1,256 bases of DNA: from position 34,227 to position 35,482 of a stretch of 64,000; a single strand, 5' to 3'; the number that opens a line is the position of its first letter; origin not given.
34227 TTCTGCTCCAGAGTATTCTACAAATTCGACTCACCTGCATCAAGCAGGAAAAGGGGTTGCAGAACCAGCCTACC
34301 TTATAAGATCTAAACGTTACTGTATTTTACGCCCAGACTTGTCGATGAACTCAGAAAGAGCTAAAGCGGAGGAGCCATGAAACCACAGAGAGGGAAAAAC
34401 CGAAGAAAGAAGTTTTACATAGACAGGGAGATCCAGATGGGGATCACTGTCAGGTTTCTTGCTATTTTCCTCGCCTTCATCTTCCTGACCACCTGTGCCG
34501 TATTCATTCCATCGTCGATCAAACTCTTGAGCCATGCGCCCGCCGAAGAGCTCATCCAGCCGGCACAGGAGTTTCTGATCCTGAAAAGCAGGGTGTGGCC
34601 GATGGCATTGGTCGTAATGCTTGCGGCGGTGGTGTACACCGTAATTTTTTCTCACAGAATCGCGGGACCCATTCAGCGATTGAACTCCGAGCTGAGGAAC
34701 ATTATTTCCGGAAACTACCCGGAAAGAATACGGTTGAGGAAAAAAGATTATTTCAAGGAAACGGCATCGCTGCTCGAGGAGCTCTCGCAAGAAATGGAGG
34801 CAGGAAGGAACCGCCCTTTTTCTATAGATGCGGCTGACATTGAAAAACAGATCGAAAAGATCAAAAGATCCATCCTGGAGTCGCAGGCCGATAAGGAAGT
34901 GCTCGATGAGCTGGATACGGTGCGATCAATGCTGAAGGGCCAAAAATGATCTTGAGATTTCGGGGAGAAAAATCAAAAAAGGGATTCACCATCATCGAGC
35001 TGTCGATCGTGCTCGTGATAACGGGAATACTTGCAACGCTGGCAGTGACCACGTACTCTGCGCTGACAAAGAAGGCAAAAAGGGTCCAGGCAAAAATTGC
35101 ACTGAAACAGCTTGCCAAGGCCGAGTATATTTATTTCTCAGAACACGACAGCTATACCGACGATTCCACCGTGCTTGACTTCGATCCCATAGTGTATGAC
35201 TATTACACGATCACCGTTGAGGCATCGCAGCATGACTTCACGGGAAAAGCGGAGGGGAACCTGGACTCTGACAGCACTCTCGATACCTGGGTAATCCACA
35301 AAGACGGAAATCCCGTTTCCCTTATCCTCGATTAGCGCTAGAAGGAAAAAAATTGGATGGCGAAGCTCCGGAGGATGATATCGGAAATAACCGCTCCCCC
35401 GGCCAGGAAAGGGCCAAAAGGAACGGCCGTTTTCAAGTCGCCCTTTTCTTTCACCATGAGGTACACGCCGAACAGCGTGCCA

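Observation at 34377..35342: HAMP-only two-TM membrane protein translationally coupled to a pilin-like gene, convergent with pilD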

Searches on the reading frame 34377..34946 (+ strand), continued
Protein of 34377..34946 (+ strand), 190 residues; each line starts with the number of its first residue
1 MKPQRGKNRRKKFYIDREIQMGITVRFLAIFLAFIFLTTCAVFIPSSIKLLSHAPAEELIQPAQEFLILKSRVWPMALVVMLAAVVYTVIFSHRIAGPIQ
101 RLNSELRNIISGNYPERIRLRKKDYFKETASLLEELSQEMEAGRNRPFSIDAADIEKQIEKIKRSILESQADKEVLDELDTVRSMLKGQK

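Call 51: find_encoding_contigs(protein=P0259, flank=8000, max_places=1)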
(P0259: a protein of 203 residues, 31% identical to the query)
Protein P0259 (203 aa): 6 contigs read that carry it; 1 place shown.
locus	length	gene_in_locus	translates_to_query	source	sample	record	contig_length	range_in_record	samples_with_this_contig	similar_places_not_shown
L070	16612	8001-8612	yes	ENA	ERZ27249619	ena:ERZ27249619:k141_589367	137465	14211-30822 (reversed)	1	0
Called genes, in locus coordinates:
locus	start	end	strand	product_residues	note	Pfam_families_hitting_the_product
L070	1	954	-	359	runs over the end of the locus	PF25997:BSH_YhbJ (faint), PF25917:BSH_RND, PF25919:BSH_CusB (weak), PF25973:BSH_CzcB, PF25876:HH_MFP_RND (weak), PF25954:Beta-barrel_RND_2 (weak), PF25989:YknX_C (faint)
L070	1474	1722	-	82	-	PF02627:CMD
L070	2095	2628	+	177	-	-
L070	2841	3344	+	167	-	PF08334:T2SSG (faint)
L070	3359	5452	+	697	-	PF00672:HAMP, PF01590:GAF, PF13185:GAF_2, PF13487:HD_5, PF01966:HD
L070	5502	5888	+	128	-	-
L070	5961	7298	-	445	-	PF00211:Guanylate_cyc, PF07238:PilZ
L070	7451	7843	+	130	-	-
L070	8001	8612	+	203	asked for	-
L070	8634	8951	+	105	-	-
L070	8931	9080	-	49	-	-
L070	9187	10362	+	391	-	PF00999:Na_H_Exchanger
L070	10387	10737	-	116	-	-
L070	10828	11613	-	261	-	PF09297:Zn_ribbon_NUD (faint), PF12773:DZR (faint)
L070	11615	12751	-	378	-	PF13421:Band_7_1, PF01145:Band_7, PF17032:Zn_ribbon_15 (faint), PF07191:Zn_ribbon_6 (faint), PF13248:Zn_ribbon_3 (weak), PF10571:UPF0547 (weak), PF12773:DZR, PF13240:Zn_Ribbon_1, +1 more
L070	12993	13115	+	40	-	-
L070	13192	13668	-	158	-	PF03061:4HBT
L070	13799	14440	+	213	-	PF01966:HD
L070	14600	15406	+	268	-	PF00497:SBP_bac_3, PF10613:Lig_chan-Glu_bd (faint)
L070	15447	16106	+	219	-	PF00528:BPD_transp_1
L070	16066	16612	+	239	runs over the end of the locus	PF00528:BPD_transp_1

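Call 53: predict_structure(alignment_id=A4)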
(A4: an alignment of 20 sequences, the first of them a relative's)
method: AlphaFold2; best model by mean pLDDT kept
length: 360 residues; sequences in the alignment: 20
mean_pLDDT: 78.3   pTM: 0.62
mean pLDDT of the five models: 78.3, 76.0, 74.1, 74.1, 74.0
residues with pLDDT >= 90: 88; 70-90: 199; 50-70: 29; < 50: 44
segments of 3 or more residues with pLDDT < 50: 1-11, 197-216, 302-309, 312-316
pLDDT, mean of each block of 10 residues (from residue 1): 40 71 86 90 91 89 94 90 84 76 79 71 77 84 85 84 79 84 80 57 41 48 79 88 93 93 93 91 92 85 45 55 87 77 80 81
secondary structure, 60 per line:
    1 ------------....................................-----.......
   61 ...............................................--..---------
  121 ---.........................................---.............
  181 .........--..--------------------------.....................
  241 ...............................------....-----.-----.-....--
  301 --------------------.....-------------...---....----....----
elements in order: H13-48 H54-107 H124-164 H168-189 H220-271 H278-281 E295-298 E321-325 E345-348 E353-356

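Call 62: search_protein_families(library=ncbifam, proteins=[L011:6749-7279:+, L041:1992-2465:+, P0146, L011:7298-9418:+, L019:4193-5944:+], max_evalue=0.00001)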
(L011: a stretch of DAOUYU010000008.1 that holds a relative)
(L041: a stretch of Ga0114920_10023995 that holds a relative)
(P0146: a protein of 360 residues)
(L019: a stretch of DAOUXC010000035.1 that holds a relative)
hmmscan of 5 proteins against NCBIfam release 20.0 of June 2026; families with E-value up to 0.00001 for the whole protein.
L011:6749-7279:+ (177 aa): 3 families
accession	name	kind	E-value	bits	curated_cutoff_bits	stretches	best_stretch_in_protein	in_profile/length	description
TIGR01710.1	typeII_sec_gspG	equivalog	2e-11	44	88.85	1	33-92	3-62/134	type II secretion system major pseudopilin GspG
NF007862.0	PRK10574.1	equivalog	3.8e-08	33.6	138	1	31-75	5-49/145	prepilin peptidase-dependent pilin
NF041775.1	typeIV_PilA_Myxo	equivalog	1.2e-06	28.6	400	1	32-146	12-125/214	type IV pilin protein PilA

L041:1992-2465:+ (158 aa): 5 families
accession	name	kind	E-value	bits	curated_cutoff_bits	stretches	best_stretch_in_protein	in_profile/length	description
TIGR01710.1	typeII_sec_gspG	equivalog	5.9e-16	58.7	88.85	1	8-149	1-128/134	type II secretion system major pseudopilin GspG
NF041775.1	typeIV_PilA_Myxo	equivalog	1.8e-09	37.9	400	1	7-66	10-69/214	type IV pilin protein PilA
NF007862.0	PRK10574.1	equivalog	7.6e-09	35.8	138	1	7-64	4-61/145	prepilin peptidase-dependent pilin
TIGR01708.2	typeII_sec_gspH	equivalog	1.4e-08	34.9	80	1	8-50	2-44/169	type II secretion system minor pseudopilin GspH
TIGR02532.1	IV_pilin_GFxxxE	domain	1.9e-07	30.7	16.3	1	8-30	2-24/24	prepilin-type N-terminal cleavage/methylation domain-containing protein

P0146 (360 aa): 3 families
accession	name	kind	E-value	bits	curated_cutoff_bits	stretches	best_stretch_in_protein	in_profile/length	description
TIGR01710.1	typeII_sec_gspG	equivalog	2.9e-10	40.3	88.85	1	216-277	1-62/134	type II secretion system major pseudopilin GspG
NF041775.1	typeIV_PilA_Myxo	equivalog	2.6e-09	37.3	400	1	214-299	9-91/214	type IV pilin protein PilA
NF007862.0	PRK10574.1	equivalog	6.4e-08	32.8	138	1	215-259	4-44/145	prepilin peptidase-dependent pilin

L011:7298-9418:+ (707 aa): 12 families
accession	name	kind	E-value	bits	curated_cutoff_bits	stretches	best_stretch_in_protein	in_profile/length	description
NF053512.1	nitric_RR_NosR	exception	2.1e-40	139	400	1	518-704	168-355/422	response regulator c-di-GMP phosphodiesterase, NosR family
NF040691.1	MtrAB_MtrB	equivalog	1.6e-08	34.1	450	1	288-372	194-276/507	MtrAB system histidine kinase MtrB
TIGR01386.1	cztS_silS_copS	subfamily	3e-08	33.1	292.55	1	200-360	81-241/457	heavy metal sensor histidine kinase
NF038263.1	prot_phos_SiaA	equivalog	3e-08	32.7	700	1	276-358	302-384/658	biofilm regulation protein phosphatase SiaA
NF007837.0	PRK10549.1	equivalog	8.4e-08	31.3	603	1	291-355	171-235/466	envelope stress sensor histidine kinase BaeS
NF053592.1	HK_near_YfiR_like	equivalog_domain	2e-07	30.8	194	1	264-354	133-222/223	sensor histidine kinase, YfiR-like protein-associated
NF033092.0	HK_WalK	equivalog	2.8e-07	29.5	725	1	283-355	176-248/594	cell wall metabolism sensor histidine kinase WalK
NF012163.2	BaeS_SmeS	equivalog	3.3e-07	29.6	500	1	289-355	169-235/457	sensor histidine kinase efflux regulator BaeS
NF008184.0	PRK10935.1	equivalog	4e-07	29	553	1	289-361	156-230/565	nitrate/nitrite two-component system sensor histidine kinase NarQ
NF045911.1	TCSHisKinNblS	equivalog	4.5e-07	28.6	1000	1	290-356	186-253/621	two-component system sensor histidine kinase NblS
TIGR00277.1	HDIG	domain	6e-07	29.2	27.6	1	541-632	4-83/84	HDIG domain-containing metalloprotein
NF058645.1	MCPCtpMPsAe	equivalog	3.4e-06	26.1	900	1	280-356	201-279/558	methyl-accepting chemotaxis protein CtpM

L019:4193-5944:+ (584 aa): 83 families (the best 25 are shown)
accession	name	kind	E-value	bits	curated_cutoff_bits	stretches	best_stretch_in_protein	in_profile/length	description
NF008468.0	PRK11360.1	equivalog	8.8e-59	199.4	646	1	344-581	380-612/616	two-component system sensor histidine kinase AtoS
NF052574.1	HisKinEspCMyxo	equivalog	8.7e-43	146.5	1200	1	344-581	401-641/785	serine histidine kinase EspC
NF007688.0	PRK10364.1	equivalog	1.3e-39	136.2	479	1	352-578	232-452/460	two-component system sensor histidine kinase ZraS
NF010411.0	PRK13837.1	equivalog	5e-39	133.9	647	1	347-582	437-680/828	two-component system VirA-like sensor kinase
NF033092.0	HK_WalK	equivalog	3.3e-37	128.4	725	2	368-576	380-593/594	cell wall metabolism sensor histidine kinase WalK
NF046044.1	PnpS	equivalog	1.9e-35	122.7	400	1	368-576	178-390/390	two-component system histidine kinase PnpS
NF038348.1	T2SS_HK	subfamily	1e-34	119.9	450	1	398-576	400-572/574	histidine kinase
NF047496.1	HK_LIC11548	equivalog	1.2e-33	116.8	750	1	274-576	274-588/589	LIC_11548 family sensor histidine kinase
NF047794.1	HisKinPtgB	equivalog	3.4e-33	114.8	1000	1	339-564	421-642/656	two-component system sensor histidine kinase PgtB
TIGR01386.1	cztS_silS_copS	subfamily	6.8e-32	111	292.55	1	259-576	148-457/457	heavy metal sensor histidine kinase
NF046026.1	HisKinCckACaul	equivalog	2.7e-31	108.4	1000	1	345-578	287-533/678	cell cycle histidine kinase CckA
NF045911.1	TCSHisKinNblS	equivalog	2e-30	105.7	1000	1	362-572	390-615/621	two-component system sensor histidine kinase NblS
NF047466.1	hybrid_RR_LvrB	exception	2.1e-30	106.1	500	1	346-576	138-375/377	hybrid histidine kinase/response regulator LvrB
NF008312.0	PRK11100.1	equivalog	2.1e-30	106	356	1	278-576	187-473/477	two-component system sensor histidine kinase CreC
NF041777.1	sens_FixL_Rhizob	equivalog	2.7e-30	105.5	850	1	337-578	239-482/485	sensor protein FixL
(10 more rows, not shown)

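Call 63: find_encoding_contigs(protein=P0349, flank=7000, max_places=1)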
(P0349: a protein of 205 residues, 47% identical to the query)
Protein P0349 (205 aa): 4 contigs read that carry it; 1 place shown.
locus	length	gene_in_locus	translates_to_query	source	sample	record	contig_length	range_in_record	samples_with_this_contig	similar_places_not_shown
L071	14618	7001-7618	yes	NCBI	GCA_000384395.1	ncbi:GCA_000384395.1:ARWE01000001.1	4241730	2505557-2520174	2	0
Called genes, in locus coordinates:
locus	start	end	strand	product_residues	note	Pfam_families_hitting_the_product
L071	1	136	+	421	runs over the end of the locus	PF00871:Acetate_kinase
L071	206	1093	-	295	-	PF04055:Radical_SAM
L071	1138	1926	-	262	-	PF01987:AIM24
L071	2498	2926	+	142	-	PF22381:Staph_reg_Sar_Rot (weak), PF12802:MarR_2, PF01047:MarR, PF04182:B-block_TFIIIC (weak), PF13412:HTH_24 (weak), PF13463:HTH_27 (faint)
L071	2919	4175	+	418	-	PF02321:OEP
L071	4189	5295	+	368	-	PF00364:Biotin_lipoyl (faint), PF25917:BSH_RND, PF25919:BSH_CusB (weak), PF25876:HH_MFP_RND (faint), PF25881:HH_YBHG (weak), PF25885:HH_EMRA, PF25954:Beta-barrel_RND_2, PF25963:Beta-barrel_AAEA (weak)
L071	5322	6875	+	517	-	PF00083:Sugar_tr, PF07690:MFS_1, PF06609:TRI12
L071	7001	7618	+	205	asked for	PF07963:N_methyl, PF08334:T2SSG (faint)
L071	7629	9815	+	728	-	PF00672:HAMP, PF13185:GAF_2 (faint), PF01590:GAF (faint), PF13487:HD_5, PF01966:HD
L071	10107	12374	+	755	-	-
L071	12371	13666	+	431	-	PF13439:Glyco_transf_4, PF13477:Glyco_trans_4_2 (weak), PF20706:GT4-conflict (weak), PF13579:Glyco_trans_4_4, PF00534:Glycos_transf_1, PF13692:Glyco_trans_1_4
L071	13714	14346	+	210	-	PF09335:VTT_dom (weak)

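Call 64: list_cluster_members(proteins=[P0001, P0287, P0278, P0285, P0213, P0173, P0255, P0300])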
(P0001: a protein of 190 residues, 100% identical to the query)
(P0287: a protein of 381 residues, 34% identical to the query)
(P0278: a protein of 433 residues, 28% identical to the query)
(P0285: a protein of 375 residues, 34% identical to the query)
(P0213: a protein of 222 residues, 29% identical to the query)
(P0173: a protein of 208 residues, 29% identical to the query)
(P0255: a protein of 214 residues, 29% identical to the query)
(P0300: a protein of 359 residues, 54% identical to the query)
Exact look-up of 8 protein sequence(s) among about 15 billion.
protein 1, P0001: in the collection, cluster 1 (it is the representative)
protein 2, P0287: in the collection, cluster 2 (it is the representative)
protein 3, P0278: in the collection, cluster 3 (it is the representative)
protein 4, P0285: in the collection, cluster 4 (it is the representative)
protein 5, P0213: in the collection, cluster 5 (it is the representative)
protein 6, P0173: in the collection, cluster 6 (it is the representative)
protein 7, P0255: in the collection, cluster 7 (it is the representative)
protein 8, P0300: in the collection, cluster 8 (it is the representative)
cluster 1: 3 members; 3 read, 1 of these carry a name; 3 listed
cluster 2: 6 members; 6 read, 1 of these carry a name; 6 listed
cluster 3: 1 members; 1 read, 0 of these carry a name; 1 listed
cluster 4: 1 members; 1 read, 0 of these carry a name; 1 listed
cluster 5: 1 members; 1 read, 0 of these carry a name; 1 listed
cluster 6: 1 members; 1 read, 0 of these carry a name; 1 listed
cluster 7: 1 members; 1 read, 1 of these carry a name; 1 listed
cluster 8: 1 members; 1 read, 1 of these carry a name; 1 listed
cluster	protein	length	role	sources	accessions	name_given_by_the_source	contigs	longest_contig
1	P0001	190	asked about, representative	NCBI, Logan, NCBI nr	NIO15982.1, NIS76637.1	MAG: hypothetical protein GTN70_03115 [Deltaproteobacteria bacterium] | hypothetical protein [Deltaproteobacteria bacterium]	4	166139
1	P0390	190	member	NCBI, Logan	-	-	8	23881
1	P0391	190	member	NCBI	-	-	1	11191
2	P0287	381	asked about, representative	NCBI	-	-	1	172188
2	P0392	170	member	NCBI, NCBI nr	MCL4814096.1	MAG: methyl-accepting chemotaxis protein, partial [Vicinamibacteraceae bacterium] | methyl-accepting chemotaxis protein [Vicinamibacteraceae bacterium]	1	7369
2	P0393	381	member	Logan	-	-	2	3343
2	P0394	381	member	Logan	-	-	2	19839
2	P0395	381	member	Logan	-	-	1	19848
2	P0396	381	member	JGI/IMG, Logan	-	-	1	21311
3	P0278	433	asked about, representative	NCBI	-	-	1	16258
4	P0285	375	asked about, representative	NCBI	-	-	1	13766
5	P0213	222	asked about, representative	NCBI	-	-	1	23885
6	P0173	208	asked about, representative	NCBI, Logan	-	-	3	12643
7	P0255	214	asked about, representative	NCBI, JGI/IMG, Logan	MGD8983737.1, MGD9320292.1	MAG: methyl-accepting chemotaxis protein [Desulfobacteraceae bacterium] | methyl-accepting chemotaxis protein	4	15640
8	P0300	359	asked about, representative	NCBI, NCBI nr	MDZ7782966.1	MAG: prepilin-type N-terminal cleavage/methylation domain-containing protein [Halioglobus ... | prepilin-type N-terminal cleavage/methylation domain-containing protein [Halioglobus sp.]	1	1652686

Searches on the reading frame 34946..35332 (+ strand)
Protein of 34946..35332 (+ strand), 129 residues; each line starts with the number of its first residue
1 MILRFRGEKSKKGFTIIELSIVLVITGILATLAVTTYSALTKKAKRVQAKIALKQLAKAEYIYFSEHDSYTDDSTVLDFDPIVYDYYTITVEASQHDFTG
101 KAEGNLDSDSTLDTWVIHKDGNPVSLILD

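Call 3: search_protein_families(library=pfam, proteins=[window:34946-35332:+], max_evalue=1)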
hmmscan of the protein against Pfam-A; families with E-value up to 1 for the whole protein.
window:34946-35332:+ (129 aa): 4 families
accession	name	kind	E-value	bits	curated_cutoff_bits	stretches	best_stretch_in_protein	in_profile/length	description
PF07963.17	N_methyl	-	1.2e-06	28.2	21.2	1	9-33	2-26/27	Prokaryotic N-terminal methylation motif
PF16732.10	ComP_DUS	-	0.00014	23.1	27.3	1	37-103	3-73/87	Type IV minor pilin ComP, DNA uptake sequence receptor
PF05966.18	Chordopox_A33R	-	0.0014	18.4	22.5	1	9-104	35-128/186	Chordopoxvirus A33R protein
PF15703.10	LAT2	-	0.086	13.2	27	1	36-89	47-98/177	Linker for activation of T-cells family member 2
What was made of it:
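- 34946..35335 (+): Prepilin of 129 aa (13-aa leader, G-1/F+1/E+5, mature 116 aa, no Cys, Thr instead of Pro at position 22). A PilA-type paralogue. N_methyl 28.2 bits (call 3).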

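Call 4: search_protein_families(library=ncbifam, proteins=[window:34946-35332:+], max_evalue=1)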
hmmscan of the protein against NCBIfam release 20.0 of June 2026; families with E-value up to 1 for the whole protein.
window:34946-35332:+ (129 aa): 13 families
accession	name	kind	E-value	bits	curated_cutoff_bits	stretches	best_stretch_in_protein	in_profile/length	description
NF041775.1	typeIV_PilA_Myxo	equivalog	1.3e-16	61.2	400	2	9-93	8-92/214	type IV pilin protein PilA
TIGR01710.1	typeII_sec_gspG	equivalog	1.3e-07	31.7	88.85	1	12-70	1-59/134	type II secretion system major pseudopilin GspG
TIGR02532.1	IV_pilin_GFxxxE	domain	4.4e-07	29.5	16.3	1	11-34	1-24/24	prepilin-type N-terminal cleavage/methylation domain-containing protein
TIGR01708.2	typeII_sec_gspH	equivalog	7.5e-07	29.3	80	1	12-53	2-49/169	type II secretion system minor pseudopilin GspH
NF007862.0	PRK10574.1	equivalog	3.5e-05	24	138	1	10-45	3-38/145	prepilin peptidase-dependent pilin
NF041013.1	T4P_ComGE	equivalog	0.00033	20.7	49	1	9-61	1-53/83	competence type IV pilus minor pilin ComGE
NF040999.1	pilin_ComGC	equivalog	0.0012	18.9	75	1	11-50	1-37/84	competence type IV pilus major pilin ComGC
NF040982.1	ComGD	equivalog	0.002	18.5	70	1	11-87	1-73/139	competence type IV pilus minor pilin ComGD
NF007848.0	PRK10557.1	equivalog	0.0032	16.8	120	1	8-58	7-57/192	prepilin peptidase-dependent protein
NF038303.1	EPS_HpsB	equivalog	0.023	14.7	150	1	11-50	2-39/211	hormogonium polysaccharide secretion pseudopilin HpsB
NF007800.0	PRK10506.1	equivalog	0.023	14.5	158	1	9-49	6-46/163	prepilin peptidase-dependent protein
NF004580.0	PRK05926.1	equivalog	0.084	12.1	583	1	22-69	118-165/370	hypothetical protein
TIGR01711.1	gspJ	equivalog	0.14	12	64.85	1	12-45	1-31/192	type II secretion system minor pseudopilin GspJ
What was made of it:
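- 34946..35335 (+): Myxococcus PilA model 1.3e-16 (call 4).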

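Call 6: search_protein_families(library=phrogs, proteins=[window:34946-35332:+], max_evalue=1)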
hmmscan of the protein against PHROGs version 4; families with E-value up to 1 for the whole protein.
window:34946-35332:+ (129 aa): 7 families
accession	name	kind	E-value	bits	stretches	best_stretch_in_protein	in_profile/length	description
phrog_27437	-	unknown function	4.5e-08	34.4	1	8-59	4-54/140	-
phrog_11596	-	unknown function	9.9e-07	29.7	1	11-54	5-48/187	-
phrog_10597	-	unknown function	2.4e-06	28.4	1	9-40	2-33/59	-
phrog_13280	-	unknown function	9.1e-06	26.5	1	11-38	3-30/67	-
phrog_3433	-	moron, auxiliary metabolic gene and host takeover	4.3e-05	24.6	1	8-63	16-71/127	pilin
phrog_11263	-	unknown function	0.00015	22.5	1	11-38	1-28/72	-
phrog_3045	-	moron, auxiliary metabolic gene and host takeover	0.19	12.8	1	15-51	34-72/91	membrane protein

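Call 60: search_solved_structures(query=window:34946-35332:+, max_evalue=0.01)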
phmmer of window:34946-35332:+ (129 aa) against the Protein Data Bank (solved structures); distinct sequences matched with E-value up to 0.01: 12.
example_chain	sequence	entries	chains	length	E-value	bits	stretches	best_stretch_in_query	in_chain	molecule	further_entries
8tj2_C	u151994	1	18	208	1.2e-12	51.1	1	14-97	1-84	Type IV major pilin protein PilA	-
9egp_A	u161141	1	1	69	7e-09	39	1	9-71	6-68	Geopilin domain 1 protein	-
7tgg_A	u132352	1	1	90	3.4e-07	33.6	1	8-73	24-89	Geopilin domain 1 protein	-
2m7g_A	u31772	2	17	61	9.2e-05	25.7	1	14-73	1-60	Geopilin domain 1 protein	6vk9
8p3b_A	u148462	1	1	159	0.00022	24.5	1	14-100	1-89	Fimbrial protein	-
2hi2_A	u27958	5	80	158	0.00038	23.8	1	14-76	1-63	Fimbrial protein | PilA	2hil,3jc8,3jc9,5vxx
1ay2_A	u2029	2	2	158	0.00041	23.6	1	14-75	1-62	TYPE 4 PILIN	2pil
5kua_A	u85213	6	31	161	0.00048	23.4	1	14-75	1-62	pilin | Neisseria meningitidis PilE variant SB-GATDH | Neisseria meningitidis PilE, SB-DATDH variant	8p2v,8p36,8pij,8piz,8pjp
8qqj_J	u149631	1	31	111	0.0036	20.6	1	14-50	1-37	Type IV narrow pilus major component PilA5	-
6xxd_A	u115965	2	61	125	0.0047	20.2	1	14-77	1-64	PilA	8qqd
9laa_A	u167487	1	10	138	0.0048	20.2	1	8-39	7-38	Type IV pilin protein PilA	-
6xxe_A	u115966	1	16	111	0.0053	20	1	14-50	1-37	Uncharacterized protein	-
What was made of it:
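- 34946..35335 (+): PDB 8tj2 PilA 1.2e-12 and Geobacter PilA-N (call 60).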
